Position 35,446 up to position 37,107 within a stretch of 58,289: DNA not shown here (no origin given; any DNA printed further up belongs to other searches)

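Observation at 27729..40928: Hexuronate operon lacking uxaA/uxaB/uxuA but carrying UxaE, a LarA-like epimerase candidate, a PdxB-like dehydrogenase and gnd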

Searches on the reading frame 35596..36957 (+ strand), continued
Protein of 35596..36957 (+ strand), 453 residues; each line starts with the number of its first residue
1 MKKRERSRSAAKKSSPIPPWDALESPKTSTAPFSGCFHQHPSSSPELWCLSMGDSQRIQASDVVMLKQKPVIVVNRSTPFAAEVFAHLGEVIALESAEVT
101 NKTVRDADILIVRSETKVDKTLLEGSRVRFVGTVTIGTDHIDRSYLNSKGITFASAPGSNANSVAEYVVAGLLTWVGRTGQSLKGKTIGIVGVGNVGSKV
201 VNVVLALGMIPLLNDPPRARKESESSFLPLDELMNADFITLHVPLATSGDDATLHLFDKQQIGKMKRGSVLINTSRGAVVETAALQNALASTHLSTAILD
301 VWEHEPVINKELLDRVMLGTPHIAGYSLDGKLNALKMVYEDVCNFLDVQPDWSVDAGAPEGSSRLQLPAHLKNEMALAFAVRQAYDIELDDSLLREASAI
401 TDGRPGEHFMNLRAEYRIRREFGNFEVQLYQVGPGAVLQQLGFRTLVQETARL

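Call 66: search_protein_families(library=ncbifam, proteins=[L009:11645-12916:+, L025:851-2122:+, L019:9915-11183:+, L021:10001-11149:+, L020:9992-11152:+, L046:10001-11131:+, L039:10001-11119:+, L025:4366-5253:+], max_evalue=1e-10)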
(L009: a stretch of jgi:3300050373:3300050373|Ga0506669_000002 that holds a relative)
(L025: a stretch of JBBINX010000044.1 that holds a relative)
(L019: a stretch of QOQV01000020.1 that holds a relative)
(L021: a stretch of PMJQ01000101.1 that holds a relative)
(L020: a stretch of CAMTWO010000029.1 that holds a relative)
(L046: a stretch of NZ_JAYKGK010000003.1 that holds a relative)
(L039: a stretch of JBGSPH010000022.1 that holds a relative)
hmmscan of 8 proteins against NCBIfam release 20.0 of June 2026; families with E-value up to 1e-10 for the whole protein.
L009:11645-12916:+ (423 aa): 1 family
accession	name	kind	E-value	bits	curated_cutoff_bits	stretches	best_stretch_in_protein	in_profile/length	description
NF052594.1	NPN_18_hexonate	equivalog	1.3e-196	653.2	500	1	10-417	2-410/411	nickel-dependent putative hexonate epimerase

L025:851-2122:+ (423 aa): 1 family
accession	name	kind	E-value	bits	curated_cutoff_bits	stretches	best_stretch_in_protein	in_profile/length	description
NF052594.1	NPN_18_hexonate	equivalog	2.8e-200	665.2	500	1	10-417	2-410/411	nickel-dependent putative hexonate epimerase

L019:9915-11183:+ (422 aa): 5 families
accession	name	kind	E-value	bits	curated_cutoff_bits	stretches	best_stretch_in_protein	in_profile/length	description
NF052594.1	NPN_18_hexonate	equivalog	6.7e-53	179.8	500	1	12-388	5-376/411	nickel-dependent putative hexonate epimerase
NF052593.1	NPN_racem_MAR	equivalog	7.3e-27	94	500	1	26-301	52-312/415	nickel-dependent malate racemase, LarAH6 family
NF052595.1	NPN_LarAH5_MAR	equivalog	3.6e-19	69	462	1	30-302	55-312/415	nickel-dependent malate racemase, LarAH5 family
NF052525.1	NPN_LarAH10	equivalog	3.8e-19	68.7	540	1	23-252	51-272/426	NPN-dependent 2-hydroxyacid racemase, LarAH10 family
NF033504.2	Ni_dep_LarA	equivalog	1.4e-18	66.8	460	1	27-257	56-270/422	nickel-dependent lactate racemase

L021:10001-11149:+ (382 aa): 20 families
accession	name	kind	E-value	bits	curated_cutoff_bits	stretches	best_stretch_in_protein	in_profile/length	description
NF001309.0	PRK00257.1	equivalog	1.2e-119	399.6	434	1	4-381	1-377/379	4-phosphoerythronate dehydrogenase PdxB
NF011966.0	PRK15438.1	equivalog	1.2e-88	297.8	687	1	4-380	1-370/378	4-phosphoerythronate dehydrogenase PdxB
TIGR01327.1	PGDH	equivalog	2.9e-45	155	454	1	36-280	36-301/525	phosphoglycerate dehydrogenase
NF008759.0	PRK11790.1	equivalog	6.9e-41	140.3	404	1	115-284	148-321/410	phosphoglycerate dehydrogenase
NF009714.1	PRK13243.1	equivalog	1.6e-36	126.3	455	1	116-277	147-310/332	glyoxylate reductase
NF005069.0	PRK06487.1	equivalog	7.7e-32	110.6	448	1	116-247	148-274/320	2-hydroxyacid dehydrogenase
NF000492.1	vanH_gen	exception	1.3e-29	103.2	540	1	57-241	62-257/312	D-lactate dehydrogenase VanH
NF005387.0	PRK06932.1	equivalog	1.4e-26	93.3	492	1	118-246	146-271/314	2-hydroxyacid dehydrogenase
NF005750.0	PRK07574.1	equivalog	3.2e-26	92.3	329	1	114-285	187-362/386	NAD-dependent formate dehydrogenase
NF000112.1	vanH-Amyco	exception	9.3e-26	90.9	625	1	119-242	170-287/348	VanH-AOV family D-lactate dehydrogenase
NF011938.0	PRK15409.1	equivalog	4.2e-25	88.4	492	1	119-261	145-290/324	glyoxylate/hydroxypyruvate reductase GhrB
NF000128.1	vanH-Sc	exception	1.2e-24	87.1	650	1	42-242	64-278/337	D-lactate dehydrogenase VanH-Sc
NF000151.1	vanH-Ac1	exception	1.7e-24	86.8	750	1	119-242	177-294/351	D-lactate dehydrogenase VanH-Ac1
NF041369.1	Dhydh_Halo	equivalog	1e-23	84.1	400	1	113-279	126-294/305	D-2-hydroxyacid dehydrogenase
NF006263.0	PRK08410.1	equivalog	1.2e-23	84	389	1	116-274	142-301/311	D-2-hydroxyacid dehydrogenase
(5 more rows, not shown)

L020:9992-11152:+ (386 aa): 20 families
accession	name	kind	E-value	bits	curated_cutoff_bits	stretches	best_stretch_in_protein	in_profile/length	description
NF001309.0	PRK00257.1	equivalog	2.9e-133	444.5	434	1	1-379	1-377/379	4-phosphoerythronate dehydrogenase PdxB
NF011966.0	PRK15438.1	equivalog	7.2e-95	318.2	687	1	1-382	1-374/378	4-phosphoerythronate dehydrogenase PdxB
TIGR01327.1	PGDH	equivalog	4.5e-48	164.3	454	2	110-274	132-298/525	phosphoglycerate dehydrogenase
NF008759.0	PRK11790.1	equivalog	5.1e-43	147.3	404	1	108-282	144-322/410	phosphoglycerate dehydrogenase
NF009714.1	PRK13243.1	equivalog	1.3e-37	129.9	455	1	108-273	142-309/332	glyoxylate reductase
NF005069.0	PRK06487.1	equivalog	1e-32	113.5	448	1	113-273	148-307/320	2-hydroxyacid dehydrogenase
NF000492.1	vanH_gen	exception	4e-31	108.2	540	1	105-239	130-258/312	D-lactate dehydrogenase VanH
NF005750.0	PRK07574.1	equivalog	7.2e-31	107.6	329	1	56-278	112-358/386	NAD-dependent formate dehydrogenase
NF006263.0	PRK08410.1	equivalog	1.5e-29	103.4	389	1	113-273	142-303/311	D-2-hydroxyacid dehydrogenase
NF005387.0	PRK06932.1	equivalog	1.3e-28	99.9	492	1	114-260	145-293/314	2-hydroxyacid dehydrogenase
NF000112.1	vanH-Amyco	exception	2e-27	96.4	625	1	105-238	159-286/348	VanH-AOV family D-lactate dehydrogenase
NF000151.1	vanH-Ac1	exception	1.5e-24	87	750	1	105-238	166-293/351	D-lactate dehydrogenase VanH-Ac1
NF041369.1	Dhydh_Halo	equivalog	1.6e-24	86.7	400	1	111-272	127-290/305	D-2-hydroxyacid dehydrogenase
NF011938.0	PRK15409.1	equivalog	4.1e-24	85.2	492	1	111-267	140-299/324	glyoxylate/hydroxypyruvate reductase GhrB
NF000128.1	vanH-Sc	exception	5.2e-24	85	650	1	105-239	150-278/337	D-lactate dehydrogenase VanH-Sc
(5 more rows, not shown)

L046:10001-11131:+ (377 aa): 19 families
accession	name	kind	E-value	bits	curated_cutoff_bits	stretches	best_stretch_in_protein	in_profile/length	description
NF001309.0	PRK00257.1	equivalog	6.5e-124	413.7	434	1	2-375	3-377/379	4-phosphoerythronate dehydrogenase PdxB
NF011966.0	PRK15438.1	equivalog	1.2e-90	304.3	687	1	2-361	3-359/378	4-phosphoerythronate dehydrogenase PdxB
TIGR01327.1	PGDH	equivalog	5.8e-39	134.3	454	1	110-281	133-306/525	phosphoglycerate dehydrogenase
NF008759.0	PRK11790.1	equivalog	4.5e-35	121.1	404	1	33-283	51-324/410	phosphoglycerate dehydrogenase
NF006263.0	PRK08410.1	equivalog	1.5e-30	106.6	389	1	111-260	141-291/311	D-2-hydroxyacid dehydrogenase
NF009714.1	PRK13243.1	equivalog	7e-27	94.6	455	1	108-267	143-304/332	glyoxylate reductase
NF005069.0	PRK06487.1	equivalog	5.9e-24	84.7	448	1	116-259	152-294/320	2-hydroxyacid dehydrogenase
NF005027.0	PRK06436.1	equivalog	1.6e-23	83.3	261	1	33-280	31-284/303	2-hydroxyacid dehydrogenase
NF005387.0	PRK06932.1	equivalog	4.7e-23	81.6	492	1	115-244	147-273/314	2-hydroxyacid dehydrogenase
NF000492.1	vanH_gen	exception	8.2e-23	80.9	540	1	53-238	62-258/312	D-lactate dehydrogenase VanH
NF005750.0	PRK07574.1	equivalog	3.3e-22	79.1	329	1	115-260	192-341/386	NAD-dependent formate dehydrogenase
NF011938.0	PRK15409.1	equivalog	2.6e-21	76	492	1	113-265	143-298/324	glyoxylate/hydroxypyruvate reductase GhrB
NF000371.1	vanH_Agroup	exception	8.4e-19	67.9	700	1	56-235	70-260/322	VanH-A/VanH-Pt family D-lactate dehydrogenase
NF000112.1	vanH-Amyco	exception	1.7e-18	67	625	1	58-237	96-286/348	VanH-AOV family D-lactate dehydrogenase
NF000128.1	vanH-Sc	exception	3.4e-17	62.6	650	1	110-236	156-276/337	D-lactate dehydrogenase VanH-Sc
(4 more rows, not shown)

L039:10001-11119:+ (373 aa): 21 families
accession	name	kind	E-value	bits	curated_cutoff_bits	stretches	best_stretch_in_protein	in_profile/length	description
NF001309.0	PRK00257.1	equivalog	2.1e-122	408.8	434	1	2-371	4-375/379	4-phosphoerythronate dehydrogenase PdxB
NF011966.0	PRK15438.1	equivalog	9.2e-97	324.5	687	1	2-360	4-360/378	4-phosphoerythronate dehydrogenase PdxB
TIGR01327.1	PGDH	equivalog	1.6e-45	155.9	454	1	29-277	34-304/525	phosphoglycerate dehydrogenase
NF006263.0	PRK08410.1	equivalog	8e-38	130.6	389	1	111-276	142-309/311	D-2-hydroxyacid dehydrogenase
NF008759.0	PRK11790.1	equivalog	2.1e-37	128.8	404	1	112-280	150-323/410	phosphoglycerate dehydrogenase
NF005069.0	PRK06487.1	equivalog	1.8e-32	112.7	448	1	112-260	149-297/320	2-hydroxyacid dehydrogenase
NF009714.1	PRK13243.1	equivalog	2.6e-30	105.9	455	1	110-272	146-311/332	glyoxylate reductase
NF005750.0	PRK07574.1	equivalog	9.1e-28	97.4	329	1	110-275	188-358/386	NAD-dependent formate dehydrogenase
NF005387.0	PRK06932.1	equivalog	1.7e-26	93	492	1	113-255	146-291/314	2-hydroxyacid dehydrogenase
NF005027.0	PRK06436.1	equivalog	9.3e-26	90.6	261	1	56-254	49-260/303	2-hydroxyacid dehydrogenase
NF000492.1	vanH_gen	exception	1.1e-24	87.1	540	1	112-237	139-259/312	D-lactate dehydrogenase VanH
NF011938.0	PRK15409.1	equivalog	1.6e-23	83.3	492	1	104-275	132-310/324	glyoxylate/hydroxypyruvate reductase GhrB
NF041369.1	Dhydh_Halo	equivalog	5.6e-21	75.1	400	1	109-257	127-278/305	D-2-hydroxyacid dehydrogenase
NF000112.1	vanH-Amyco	exception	7.3e-21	74.8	625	1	111-237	167-288/348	VanH-AOV family D-lactate dehydrogenase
NF000371.1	vanH_Agroup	exception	1.1e-18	67.5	700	1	52-234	67-261/322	VanH-A/VanH-Pt family D-lactate dehydrogenase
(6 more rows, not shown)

L025:4366-5253:+ (295 aa): 0 families
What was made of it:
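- On LarAH group 18 (NCBIfam NF052594): True members in L009 and L025 score 653-665 (call 66).
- On PdxB (4-phosphoerythronate dehydrogenase): Unlinked Ignavibacteria PdxB also score 409-414 (call 66).
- True LarAH18 enzymes (NF052594 at 653-665 bits) occupy the same slot in L009 and L025 (call 66). Its score on the PdxB model (418) equals that of unlinked Ignavibacteria PdxB (409-414, call 66).
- Tried and rejected: Uninformative: 400-444 bits in both sets (call 66).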
